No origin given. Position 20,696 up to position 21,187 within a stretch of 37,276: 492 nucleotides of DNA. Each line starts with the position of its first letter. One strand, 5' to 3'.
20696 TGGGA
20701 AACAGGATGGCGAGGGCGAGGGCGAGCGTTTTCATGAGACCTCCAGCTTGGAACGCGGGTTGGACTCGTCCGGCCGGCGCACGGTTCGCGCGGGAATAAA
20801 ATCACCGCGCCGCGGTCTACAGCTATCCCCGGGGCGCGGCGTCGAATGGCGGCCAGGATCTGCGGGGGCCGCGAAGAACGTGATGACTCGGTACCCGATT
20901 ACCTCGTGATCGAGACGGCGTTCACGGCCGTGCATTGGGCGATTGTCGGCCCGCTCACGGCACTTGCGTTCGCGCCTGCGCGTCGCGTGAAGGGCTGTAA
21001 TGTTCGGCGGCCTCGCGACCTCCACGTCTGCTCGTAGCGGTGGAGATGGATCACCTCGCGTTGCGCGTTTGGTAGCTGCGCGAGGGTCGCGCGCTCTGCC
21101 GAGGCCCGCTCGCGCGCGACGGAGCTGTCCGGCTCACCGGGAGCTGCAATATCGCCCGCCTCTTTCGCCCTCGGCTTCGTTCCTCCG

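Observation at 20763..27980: Recurring GGAAT-N17/18-GTC promoter-like motif defines a putative ECF regulon across the cluster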

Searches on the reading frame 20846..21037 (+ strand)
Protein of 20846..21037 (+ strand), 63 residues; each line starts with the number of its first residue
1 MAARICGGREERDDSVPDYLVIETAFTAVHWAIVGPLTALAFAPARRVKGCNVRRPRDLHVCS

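Call 7: search_protein_families(library=pfam, proteins=[window:20846-21037:+], max_evalue=0.01)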
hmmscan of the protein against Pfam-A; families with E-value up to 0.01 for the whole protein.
window:20846-21037:+ (63 aa): 0 families
